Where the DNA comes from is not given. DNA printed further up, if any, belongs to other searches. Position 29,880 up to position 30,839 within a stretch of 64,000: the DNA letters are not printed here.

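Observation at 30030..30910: AT-rich two-gene cassette inserted inside the complex I operon between nuoK and nuoL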

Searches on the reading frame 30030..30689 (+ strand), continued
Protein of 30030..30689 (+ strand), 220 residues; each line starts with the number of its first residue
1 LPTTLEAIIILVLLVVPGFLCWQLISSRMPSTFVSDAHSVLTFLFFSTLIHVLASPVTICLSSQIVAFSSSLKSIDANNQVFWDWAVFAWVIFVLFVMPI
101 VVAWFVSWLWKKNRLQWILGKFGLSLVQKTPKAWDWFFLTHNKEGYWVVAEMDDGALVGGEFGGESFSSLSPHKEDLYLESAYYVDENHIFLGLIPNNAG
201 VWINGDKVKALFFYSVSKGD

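Call 58: find_homologous_proteins(query=A2, max_evalue=0.001)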
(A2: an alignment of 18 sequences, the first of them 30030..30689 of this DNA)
Query A2 (18 sequences) (220 aa, profile of the alignment): 145 proteins with E <= 0.001 among 8000 candidates; the best 120 are listed.
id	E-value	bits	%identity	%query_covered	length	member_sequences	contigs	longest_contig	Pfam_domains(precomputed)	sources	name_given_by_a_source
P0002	3.1e-87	310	63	98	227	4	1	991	PF19865.5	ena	-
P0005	8.9e-84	299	47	100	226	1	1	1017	PF19865.5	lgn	-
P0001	4.2e-82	293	100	100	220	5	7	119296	PF19865.5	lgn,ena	-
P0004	1.0e-81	292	48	100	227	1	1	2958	PF19865.5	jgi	jgi:hypothetical protein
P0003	1.5e-75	272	57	89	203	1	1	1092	PF19865.5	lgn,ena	-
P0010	3.3e-75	271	41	98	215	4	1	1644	PF19865.5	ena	-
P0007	2.0e-74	268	46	98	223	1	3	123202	PF19865.5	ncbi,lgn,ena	-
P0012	5.1e-73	264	27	99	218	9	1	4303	PF19865.5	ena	-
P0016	2.8e-72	261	26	96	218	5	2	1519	PF19865.5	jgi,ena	jgi:hypothetical protein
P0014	6.3e-72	260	29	99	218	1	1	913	PF19865.5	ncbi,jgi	jgi:hypothetical protein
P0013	3.2e-71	258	29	99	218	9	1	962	PF19865.5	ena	-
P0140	4.0e-70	254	30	99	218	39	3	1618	PF19865.5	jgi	jgi:hypothetical protein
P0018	1.4e-69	252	24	96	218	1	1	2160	PF19865.5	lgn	-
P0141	1.9e-69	252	28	96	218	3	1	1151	PF19865.5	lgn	-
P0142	3.9e-69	251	27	99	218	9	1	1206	PF19865.5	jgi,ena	jgi:hypothetical protein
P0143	4.2e-68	248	28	65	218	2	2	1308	PF19865.5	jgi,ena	jgi:hypothetical protein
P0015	5.4e-68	247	26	94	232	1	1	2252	PF19865.5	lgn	-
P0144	2.3e-66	242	29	50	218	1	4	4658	PF19865.5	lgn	-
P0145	5.2e-63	231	28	96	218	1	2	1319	PF19865.5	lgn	-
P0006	7.3e-63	230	59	76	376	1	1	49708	PF19865.5,PF13276.13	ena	-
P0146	1.0e-61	227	28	47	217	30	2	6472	PF19865.5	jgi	jgi:hypothetical protein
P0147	3.8e-60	222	27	47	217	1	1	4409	PF19865.5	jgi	jgi:hypothetical protein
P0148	1.5e-59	220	28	65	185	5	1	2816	PF19865.5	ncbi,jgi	jgi:hypothetical protein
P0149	2.0e-57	213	26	52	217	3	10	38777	PF19865.5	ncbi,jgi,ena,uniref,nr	ncbi:DUF6338 family protein [Microcystis aeruginosa CS-563/04]|jgi:hypothetical protein|uniref:DUF63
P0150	8.7e-57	211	31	47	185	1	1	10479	PF19865.5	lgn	-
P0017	6.5e-55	204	25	94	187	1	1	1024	PF19865.5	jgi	jgi:hypothetical protein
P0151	9.4e-55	204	29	96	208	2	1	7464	PF19865.5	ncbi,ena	-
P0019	1.1e-54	204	29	49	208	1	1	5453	PF19865.5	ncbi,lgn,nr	ncbi:MAG: DUF6338 family protein [Chloroflexi bacterium]|nr:DUF6338 family protein [Chloroflexota ba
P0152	5.0e-53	198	30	99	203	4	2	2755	PF19865.5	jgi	-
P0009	1.1e-52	197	70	55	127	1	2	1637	PF19865.5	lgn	-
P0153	1.2e-51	194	30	97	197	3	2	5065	PF19865.5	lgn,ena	-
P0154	1.4e-51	194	31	41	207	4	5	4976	PF19865.5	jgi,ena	jgi:hypothetical protein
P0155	1.5e-51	193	26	97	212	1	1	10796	PF19865.5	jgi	-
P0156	6.1e-51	191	26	96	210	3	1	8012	PF19865.5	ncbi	-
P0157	7.1e-51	191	33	56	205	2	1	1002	PF19865.5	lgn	-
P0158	1.3e-50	190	25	96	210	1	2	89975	PF19865.5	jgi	jgi:hypothetical protein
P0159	3.9e-50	189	25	96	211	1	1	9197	PF19865.5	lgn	-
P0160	1.7e-49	187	27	99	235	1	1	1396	PF19865.5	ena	-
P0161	1.1e-48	184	27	95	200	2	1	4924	PF19865.5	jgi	-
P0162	6.8e-48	181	25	95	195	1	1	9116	PF19865.5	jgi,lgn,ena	-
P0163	2.3e-47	180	25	95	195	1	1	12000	PF19865.5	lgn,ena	-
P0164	2.4e-47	180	27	93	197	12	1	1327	PF19865.5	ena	-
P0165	2.5e-47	180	24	96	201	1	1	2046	PF19865.5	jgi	jgi:hypothetical protein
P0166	7.3e-47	178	29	95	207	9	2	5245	PF19865.5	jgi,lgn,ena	-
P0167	7.6e-47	178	25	96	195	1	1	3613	PF19865.5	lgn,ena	-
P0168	1.1e-46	178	30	99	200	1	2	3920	PF19865.5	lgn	-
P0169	1.6e-46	177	25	96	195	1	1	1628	PF19865.5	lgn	-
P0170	3.0e-46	176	26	98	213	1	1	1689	PF19865.5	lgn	-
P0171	4.9e-46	175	26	93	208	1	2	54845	PF19865.5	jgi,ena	jgi:hypothetical protein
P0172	1.4e-45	174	25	95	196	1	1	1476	PF19865.5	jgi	jgi:hypothetical protein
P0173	5.1e-45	172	30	95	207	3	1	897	PF19865.5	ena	-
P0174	1.2e-44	171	31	38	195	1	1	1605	PF19865.5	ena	-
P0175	5.4e-44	169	27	94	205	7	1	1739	PF19865.5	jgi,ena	-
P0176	5.9e-44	169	27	97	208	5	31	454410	PF19865.5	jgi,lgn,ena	-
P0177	7.2e-44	168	30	38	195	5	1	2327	PF19865.5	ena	-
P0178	4.7e-43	166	25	97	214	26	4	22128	PF19865.5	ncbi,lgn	-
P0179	4.8e-43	166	32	82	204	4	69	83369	PF19865.5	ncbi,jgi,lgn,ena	ncbi:MAG: DUF6338 family protein [Candidatus Acidiferrum sp.]|jgi:hypothetical protein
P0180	8.6e-43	165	28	99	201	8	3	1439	PF19865.5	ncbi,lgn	-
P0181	9.5e-43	165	29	99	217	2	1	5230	PF19865.5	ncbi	-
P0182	1.0e-42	165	29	98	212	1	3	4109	PF19865.5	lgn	-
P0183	1.3e-42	164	28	97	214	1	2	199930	PF19865.5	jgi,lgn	jgi:hypothetical protein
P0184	2.7e-42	163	28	97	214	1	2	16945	PF19865.5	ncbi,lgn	-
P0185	4.0e-42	163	29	97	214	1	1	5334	PF19865.5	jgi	jgi:Family of unknown function (DUF6338)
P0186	4.1e-42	163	23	95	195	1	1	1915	PF19865.5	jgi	jgi:hypothetical protein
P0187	5.5e-42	162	24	98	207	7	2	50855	PF19865.5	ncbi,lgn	ncbi:MAG: DUF6338 family protein [Candidatus Acidiferrales bacterium]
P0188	8.1e-42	162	29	97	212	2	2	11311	PF19865.5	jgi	-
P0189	8.4e-42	162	23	96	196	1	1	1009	PF19865.5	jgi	jgi:Family of unknown function (DUF6338)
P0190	8.9e-42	161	29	96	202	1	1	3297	PF19865.5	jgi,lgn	jgi:hypothetical protein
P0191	9.5e-42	161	25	97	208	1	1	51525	PF19865.5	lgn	-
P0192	9.6e-42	161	28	98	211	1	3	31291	PF19865.5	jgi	jgi:hypothetical protein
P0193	1.1e-41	161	28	100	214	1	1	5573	PF19865.5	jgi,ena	-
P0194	1.4e-41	161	26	97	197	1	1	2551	PF19865.5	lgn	-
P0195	1.6e-41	161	31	41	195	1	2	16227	PF19865.5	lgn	-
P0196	1.6e-41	161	26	96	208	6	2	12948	PF19865.5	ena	-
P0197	1.8e-41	160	28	96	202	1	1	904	PF19865.5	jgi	jgi:hypothetical protein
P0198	2.5e-41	160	26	98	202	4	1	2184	PF19865.5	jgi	jgi:hypothetical protein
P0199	2.6e-41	160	29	98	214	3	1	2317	PF19865.5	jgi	jgi:hypothetical protein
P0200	3.0e-41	160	28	96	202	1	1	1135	PF19865.5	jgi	jgi:hypothetical protein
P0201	3.5e-41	160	27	96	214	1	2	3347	PF19865.5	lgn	-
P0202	3.8e-41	159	27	97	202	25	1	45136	PF19865.5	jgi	jgi:hypothetical protein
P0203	5.3e-41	159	27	95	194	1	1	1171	PF19865.5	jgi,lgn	jgi:hypothetical protein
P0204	6.7e-41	159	25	96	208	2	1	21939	PF19865.5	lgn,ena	-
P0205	9.7e-41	158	28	97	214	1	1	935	PF19865.5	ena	-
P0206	1.2e-40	158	27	95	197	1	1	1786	PF19865.5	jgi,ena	-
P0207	3.2e-40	156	33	61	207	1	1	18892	PF19865.5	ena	-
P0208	3.7e-40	156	25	96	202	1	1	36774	PF19865.5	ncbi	-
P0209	6.8e-40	155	30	41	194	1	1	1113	PF19865.5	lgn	-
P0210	1.1e-39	155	36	43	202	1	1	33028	PF19865.5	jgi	jgi:hypothetical protein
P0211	1.2e-39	155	33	39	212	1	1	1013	PF19865.5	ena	-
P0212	1.2e-39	155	27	97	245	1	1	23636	PF19865.5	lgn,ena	-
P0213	1.4e-39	154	26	57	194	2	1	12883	PF19865.5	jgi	jgi:hypothetical protein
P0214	2.0e-39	154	28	91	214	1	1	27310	PF19865.5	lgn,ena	-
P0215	3.2e-39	153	25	97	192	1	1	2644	PF19865.5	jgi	jgi:hypothetical protein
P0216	4.1e-39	153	31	38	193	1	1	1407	PF19865.5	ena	-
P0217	4.3e-39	153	36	40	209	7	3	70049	PF19865.5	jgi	jgi:hypothetical protein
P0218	4.8e-39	153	29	55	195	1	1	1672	PF19865.5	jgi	jgi:Family of unknown function (DUF6338)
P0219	6.2e-39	152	36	40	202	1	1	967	PF19865.5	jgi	-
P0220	1.4e-38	151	25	98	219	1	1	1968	PF19865.5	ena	-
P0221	2.0e-38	151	27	91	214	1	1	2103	PF19865.5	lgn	-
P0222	2.6e-38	150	28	60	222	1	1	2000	PF19865.5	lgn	-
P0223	3.1e-38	150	28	55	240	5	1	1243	PF19865.5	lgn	-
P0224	7.5e-38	149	28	93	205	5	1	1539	PF19865.5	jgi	-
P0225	1.7e-37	148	22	96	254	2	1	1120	PF19865.5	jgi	-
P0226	2.6e-37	147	24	97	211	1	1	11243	PF19865.5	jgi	jgi:hypothetical protein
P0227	3.8e-37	146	26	90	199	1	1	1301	PF19865.5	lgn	-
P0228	1.7e-36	144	39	45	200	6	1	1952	PF19865.5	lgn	-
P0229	2.0e-36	144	22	95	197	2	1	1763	PF19865.5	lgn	-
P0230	3.1e-36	143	29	57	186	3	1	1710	PF19865.5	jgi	-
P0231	1.1e-35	142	33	41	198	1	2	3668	PF19865.5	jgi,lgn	-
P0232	3.1e-35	140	34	47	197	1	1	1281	PF19865.5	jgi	-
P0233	4.5e-35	140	25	96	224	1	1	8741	PF19865.5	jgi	jgi:hypothetical protein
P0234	8.9e-35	139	22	95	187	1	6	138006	PF19865.5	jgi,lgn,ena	-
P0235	1.1e-34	138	27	97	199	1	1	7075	PF19865.5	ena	-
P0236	4.0e-34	136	32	42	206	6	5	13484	PF19865.5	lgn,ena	-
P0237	5.5e-33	133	31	82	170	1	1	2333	PF19865.5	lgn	-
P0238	8.1e-32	129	28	98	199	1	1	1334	PF19865.5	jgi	jgi:hypothetical protein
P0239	2.9e-31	127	27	47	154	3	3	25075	PF19865.5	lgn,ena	-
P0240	7.1e-30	123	23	86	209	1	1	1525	PF19865.5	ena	-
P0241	7.8e-30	122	33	32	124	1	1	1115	PF19865.5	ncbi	-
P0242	1.8e-29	121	25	77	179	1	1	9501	PF19865.5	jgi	jgi:hypothetical protein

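Call 59: find_encoding_contigs(protein=P0149, flank=5000, max_places=4)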
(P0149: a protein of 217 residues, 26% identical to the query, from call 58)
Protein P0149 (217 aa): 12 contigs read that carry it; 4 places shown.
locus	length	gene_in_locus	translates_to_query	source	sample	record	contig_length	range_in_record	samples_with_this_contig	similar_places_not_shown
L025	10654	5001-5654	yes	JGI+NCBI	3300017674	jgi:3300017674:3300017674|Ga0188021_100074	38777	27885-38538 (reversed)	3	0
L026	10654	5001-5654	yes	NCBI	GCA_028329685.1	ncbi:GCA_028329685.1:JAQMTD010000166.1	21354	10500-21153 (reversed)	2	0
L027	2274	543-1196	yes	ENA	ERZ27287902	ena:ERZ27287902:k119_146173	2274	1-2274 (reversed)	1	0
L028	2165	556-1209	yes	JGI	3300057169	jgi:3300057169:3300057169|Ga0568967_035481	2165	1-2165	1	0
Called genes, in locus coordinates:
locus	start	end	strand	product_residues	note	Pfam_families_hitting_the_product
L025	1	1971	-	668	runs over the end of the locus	PF00005:ABC_tran, PF13304:AAA_21 (faint), PF09084:NMT1, PF13379:NMT1_2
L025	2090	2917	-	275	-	PF00528:BPD_transp_1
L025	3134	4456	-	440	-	PF13379:NMT1_2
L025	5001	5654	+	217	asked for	PF19865:DUF6338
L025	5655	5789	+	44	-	-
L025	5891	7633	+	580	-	PF00664:ABC_membrane, PF00005:ABC_tran, PF02463:SMC_N (weak)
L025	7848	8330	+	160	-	-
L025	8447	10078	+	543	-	PF16656:Pur_ac_phosph_N (weak), PF00149:Metallophos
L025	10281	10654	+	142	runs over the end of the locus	-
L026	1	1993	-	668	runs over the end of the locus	PF00005:ABC_tran, PF13304:AAA_21 (faint), PF09084:NMT1 (weak), PF13379:NMT1_2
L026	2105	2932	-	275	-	PF00528:BPD_transp_1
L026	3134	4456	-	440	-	PF13379:NMT1_2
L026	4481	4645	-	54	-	-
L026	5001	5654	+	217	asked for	PF19865:DUF6338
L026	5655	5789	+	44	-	-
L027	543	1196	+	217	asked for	PF19865:DUF6338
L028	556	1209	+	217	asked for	PF19865:DUF6338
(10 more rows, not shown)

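Call 60: find_encoding_contigs(protein=P0179, flank=5000, max_places=4)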
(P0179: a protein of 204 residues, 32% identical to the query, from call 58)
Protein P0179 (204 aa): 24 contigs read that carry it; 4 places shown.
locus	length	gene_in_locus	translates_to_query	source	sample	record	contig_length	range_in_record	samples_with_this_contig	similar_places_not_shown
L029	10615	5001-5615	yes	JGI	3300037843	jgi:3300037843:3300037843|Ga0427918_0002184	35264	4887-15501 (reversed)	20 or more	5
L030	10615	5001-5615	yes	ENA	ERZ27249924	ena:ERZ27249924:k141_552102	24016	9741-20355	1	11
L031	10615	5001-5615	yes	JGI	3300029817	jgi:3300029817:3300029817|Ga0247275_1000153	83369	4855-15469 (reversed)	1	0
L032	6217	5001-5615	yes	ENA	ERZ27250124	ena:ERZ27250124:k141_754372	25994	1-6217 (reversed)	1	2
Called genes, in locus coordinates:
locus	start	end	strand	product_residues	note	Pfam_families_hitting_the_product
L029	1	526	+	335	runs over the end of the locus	-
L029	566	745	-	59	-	-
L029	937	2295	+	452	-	PF11638:DnaA_N, PF03969:AFG1_ATPase (faint), PF00308:Bac_DnaA, PF01695:IstB_IS21 (weak), PF22688:Hda_lid (faint), PF08299:Bac_DnaA_C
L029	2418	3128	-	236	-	PF00106:adh_short, PF01370:Epimerase (weak), PF08659:KR, PF13561:adh_short_C2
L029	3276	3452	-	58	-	-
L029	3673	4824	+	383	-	PF00712:DNA_pol3_beta, PF02767:DNA_pol3_beta_2, PF02768:DNA_pol3_beta_3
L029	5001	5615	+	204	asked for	PF19865:DUF6338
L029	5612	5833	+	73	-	-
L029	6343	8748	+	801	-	PF02518:HATPase_c, PF00204:DNA_gyraseB, PF01751:Toprim, PF21249:GyrB_hook (weak), PF00986:DNA_gyraseB_C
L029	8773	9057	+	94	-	-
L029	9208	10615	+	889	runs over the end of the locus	PF00521:DNA_topoisoIV, PF03989:DNA_gyraseA_C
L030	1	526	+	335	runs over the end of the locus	-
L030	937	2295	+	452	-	PF11638:DnaA_N, PF03969:AFG1_ATPase (faint), PF00308:Bac_DnaA, PF01695:IstB_IS21 (weak), PF22688:Hda_lid (faint), PF08299:Bac_DnaA_C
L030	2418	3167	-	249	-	PF00106:adh_short, PF08659:KR, PF01370:Epimerase (weak), PF13561:adh_short_C2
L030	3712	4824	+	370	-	PF00712:DNA_pol3_beta, PF02767:DNA_pol3_beta_2, PF02768:DNA_pol3_beta_3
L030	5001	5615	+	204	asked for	PF19865:DUF6338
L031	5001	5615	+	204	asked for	PF19865:DUF6338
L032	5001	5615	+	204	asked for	PF19865:DUF6338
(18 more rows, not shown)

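Call 61: find_encoding_contigs(protein=P0176, flank=5000, max_places=4)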
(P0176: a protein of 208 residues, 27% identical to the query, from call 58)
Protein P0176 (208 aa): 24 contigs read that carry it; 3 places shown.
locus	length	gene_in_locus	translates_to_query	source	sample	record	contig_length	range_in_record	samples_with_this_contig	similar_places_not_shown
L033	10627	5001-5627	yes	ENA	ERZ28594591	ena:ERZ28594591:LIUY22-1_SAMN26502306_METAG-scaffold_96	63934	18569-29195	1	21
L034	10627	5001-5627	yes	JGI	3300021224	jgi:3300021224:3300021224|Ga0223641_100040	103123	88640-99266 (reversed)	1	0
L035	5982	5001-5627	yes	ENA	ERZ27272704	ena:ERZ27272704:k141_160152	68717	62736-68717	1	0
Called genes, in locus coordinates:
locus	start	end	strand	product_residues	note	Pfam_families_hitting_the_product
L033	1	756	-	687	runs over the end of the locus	-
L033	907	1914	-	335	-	PF01965:DJ-1_PfpI, PF00165:HTH_AraC (faint), PF12833:HTH_18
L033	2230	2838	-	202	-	PF01810:LysE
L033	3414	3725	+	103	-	-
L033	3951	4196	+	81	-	-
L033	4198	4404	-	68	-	-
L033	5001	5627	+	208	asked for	PF19865:DUF6338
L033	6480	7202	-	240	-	-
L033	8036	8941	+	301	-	PF19749:DUF6236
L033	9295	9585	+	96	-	PF13031:DUF3892 (weak)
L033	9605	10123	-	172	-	-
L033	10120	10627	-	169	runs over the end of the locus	-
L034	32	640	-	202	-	PF01810:LysE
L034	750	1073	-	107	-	-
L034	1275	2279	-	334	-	-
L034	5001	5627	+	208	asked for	PF19865:DUF6338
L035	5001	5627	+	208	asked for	PF19865:DUF6338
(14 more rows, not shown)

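Call 63: search_protein_representatives(alignment_id=A2)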
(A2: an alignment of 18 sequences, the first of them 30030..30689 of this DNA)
Query: 18 sequences, 215 profile positions. Proteins with E-value up to 0.001 (for the whole library): 3519; up to 1e-10: 2184; up to 1e-30: 568. The best 150 are listed.
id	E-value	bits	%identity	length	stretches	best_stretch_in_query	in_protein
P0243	1.3e-71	257.3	-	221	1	1-208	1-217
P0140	1.3e-70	254.1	-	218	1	3-210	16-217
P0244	1.5e-60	221.1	-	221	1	1-210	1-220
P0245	2.1e-57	210.9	-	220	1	1-206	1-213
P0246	8.6e-57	208.9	-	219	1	1-210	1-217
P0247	5.7e-53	196.4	-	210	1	3-209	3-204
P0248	7.8e-53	196.0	-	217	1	1-206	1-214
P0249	1.7e-52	194.9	-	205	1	1-205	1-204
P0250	4.0e-52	193.6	-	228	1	1-210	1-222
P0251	9.4e-52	192.4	-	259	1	1-211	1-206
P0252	9.4e-50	185.9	-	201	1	1-205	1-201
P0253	2.0e-49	184.8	-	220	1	3-212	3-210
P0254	2.9e-49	184.3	-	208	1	9-212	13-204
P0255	1.7e-48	181.8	-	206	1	7-208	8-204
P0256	2.5e-48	181.3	-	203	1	6-204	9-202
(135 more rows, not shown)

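Call 68: fold_search(model_id=the predicted structure, library=viral)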
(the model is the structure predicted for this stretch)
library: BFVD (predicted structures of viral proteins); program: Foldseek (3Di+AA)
matches with E <= 10: 673; with E <= 0.001: 1
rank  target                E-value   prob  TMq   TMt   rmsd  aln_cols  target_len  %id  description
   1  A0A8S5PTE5            2.2e-06  1.00  0.52  0.57   7.2       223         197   12  Uncharacterized protein [Siphoviridae sp. ct96x5]
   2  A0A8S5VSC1            7.1e-03  0.99  0.19  0.47   6.8        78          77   13  (no name in the UniProt tables at hand)
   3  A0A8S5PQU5            2.2e-02  0.84  0.24  0.32  13.7       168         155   12  Uncharacterized protein [Siphoviridae sp. ct96x5]
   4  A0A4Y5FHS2            3.4e-02  0.96  0.22  0.32   8.2        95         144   14  Uncharacterized protein [Lactobacillus phage 3-521]
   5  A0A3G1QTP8            4.1e-02  1.00  0.28  0.62   4.0        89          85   11  Uncharacterized protein [Erwinia phage phiEaP8]
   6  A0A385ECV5            4.9e-02  0.69  0.16  0.27  10.2        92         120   16  Uncharacterized protein [Caulobacter phage CcrPW]
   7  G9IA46                5.2e-02  0.72  0.16  0.23  11.6        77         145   19  (no name in the UniProt tables at hand)
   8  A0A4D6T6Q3            5.8e-02  0.99  0.23  0.58   4.4        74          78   14  RNA binding protein [Gordonia phage Reyja]
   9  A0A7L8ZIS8            6.9e-02  0.54  0.13  0.39  10.1        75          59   15  Uncharacterized protein [Enterococcus phage 9184]
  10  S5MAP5                7.8e-02  0.89  0.21  0.36   5.4        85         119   18  Uncharacterized protein [Sinorhizobium phage phiM12]
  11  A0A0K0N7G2            8.8e-02  0.89  0.16  0.43   6.4        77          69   21  Uncharacterized protein [Gordonia phage GMA2]
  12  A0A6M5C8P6            9.3e-02  0.91  0.19  0.50   8.1        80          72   19  (no name in the UniProt tables at hand)
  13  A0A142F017            9.8e-02  0.92  0.20  0.39   5.0        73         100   12  (no name in the UniProt tables at hand)
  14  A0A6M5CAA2            9.8e-02  0.90  0.22  0.49   7.0        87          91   11  (no name in the UniProt tables at hand)
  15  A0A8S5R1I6            1.0e-01  0.96  0.21  0.47   7.9        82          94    8  Uncharacterized protein [Siphoviridae sp. ct6d71]
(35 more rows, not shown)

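Call 74: search_dna_similar(query=window:30030-30689:+, collection=phages, mode=protein, max_evalue=0.01, max_rows=15)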
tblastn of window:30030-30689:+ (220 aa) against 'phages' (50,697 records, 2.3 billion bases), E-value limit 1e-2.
Records with a match: 1; places in all: 1; records where one place covers at least 80% of the query: 0.
Best place of each record, by identity: <60% 1.
By first word of the organism name: Klebsiella 1.
By host as written in the record: horse 1.
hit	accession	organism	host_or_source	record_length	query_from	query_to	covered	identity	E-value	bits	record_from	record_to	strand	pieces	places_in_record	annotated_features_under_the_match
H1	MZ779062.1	Klebsiella phage pJN2-26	horse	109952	17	188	78%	28.7%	1e-4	48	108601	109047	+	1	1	hypothetical protein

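Call 75: search_dna_similar(query=window:30030-30689:+, collection=plasmids, mode=protein, max_evalue=0.01, max_rows=15)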
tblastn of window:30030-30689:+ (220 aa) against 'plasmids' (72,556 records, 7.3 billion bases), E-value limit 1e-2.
Records with a match: 6; places in all: 6; records where one place covers at least 80% of the query: 2.
Best place of each record, by identity: <60% 6.
By first word of the organism name: Acinetobacter 3; Fluviibacter 2; Proteus 1.
By predicted mobility (MOB-suite, as given by PLSDB): mobilizable 3; non-mobilizable 2; conjugative 1.
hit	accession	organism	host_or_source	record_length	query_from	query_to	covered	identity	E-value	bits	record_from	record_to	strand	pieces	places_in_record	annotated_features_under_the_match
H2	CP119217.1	Acinetobacter soli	Homo sapiens,blood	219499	17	215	90%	26.0%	3e-3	46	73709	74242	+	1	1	DUF6338 family protein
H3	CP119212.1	Acinetobacter soli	Homo sapiens,blood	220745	17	215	90%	26.0%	3e-3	46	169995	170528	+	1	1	DUF6338 family protein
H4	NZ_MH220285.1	Acinetobacter ursingii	Homo sapiens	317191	83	215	60%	31.3%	1e-3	47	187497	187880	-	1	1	DUF6338 family protein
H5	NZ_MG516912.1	Proteus penneri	silver gull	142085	92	208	53%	30.8%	6e-4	47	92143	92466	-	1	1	DUF6338 family protein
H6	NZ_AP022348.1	Fluviibacter phosphoraccumulans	-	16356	94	216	56%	29.3%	7e-3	44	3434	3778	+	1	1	DUF6338 family protein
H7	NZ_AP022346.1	Fluviibacter phosphoraccumulans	-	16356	94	216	56%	29.3%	7e-3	44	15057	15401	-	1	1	DUF6338 family protein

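Call 76: get_annotated_region(hit=H6, flank=3000)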
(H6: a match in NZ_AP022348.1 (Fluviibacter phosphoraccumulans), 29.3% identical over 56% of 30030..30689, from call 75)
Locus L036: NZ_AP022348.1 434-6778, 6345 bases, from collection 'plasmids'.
description: Fluviibacter phosphoraccumulans strain ICHIJ1 plasmid pICHIJ1, complete sequence
organism: Fluviibacter phosphoraccumulans (NCBI taxid 1751046)
taxonomy: Bacteria; Pseudomonadota; Betaproteobacteria; Rhodocyclales; Fluviibacteraceae; Fluviibacter; Fluviibacter phosphoraccumulans
host: -; source: -; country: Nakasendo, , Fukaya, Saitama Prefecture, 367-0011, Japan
typing (MOB-suite, as given by PLSDB): non-mobilizable
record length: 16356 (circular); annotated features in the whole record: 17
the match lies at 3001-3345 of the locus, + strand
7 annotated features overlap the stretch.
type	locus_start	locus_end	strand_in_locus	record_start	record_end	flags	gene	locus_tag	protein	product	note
CDS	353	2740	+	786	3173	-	-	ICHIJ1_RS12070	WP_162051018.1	hypothetical protein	-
CDS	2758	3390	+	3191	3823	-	-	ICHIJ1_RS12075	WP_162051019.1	DUF6338 family protein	-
CDS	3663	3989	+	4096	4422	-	-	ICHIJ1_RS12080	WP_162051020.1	hypothetical protein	-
CDS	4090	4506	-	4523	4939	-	-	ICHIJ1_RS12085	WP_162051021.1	type II toxin-antitoxin system PemK/MazF family toxin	-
CDS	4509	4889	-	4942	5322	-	-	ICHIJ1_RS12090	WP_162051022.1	hypothetical protein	-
CDS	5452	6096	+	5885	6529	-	-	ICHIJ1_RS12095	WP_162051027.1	AAA family ATPase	-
CDS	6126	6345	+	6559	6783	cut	-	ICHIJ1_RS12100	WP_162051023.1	CopG family transcriptional regulator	-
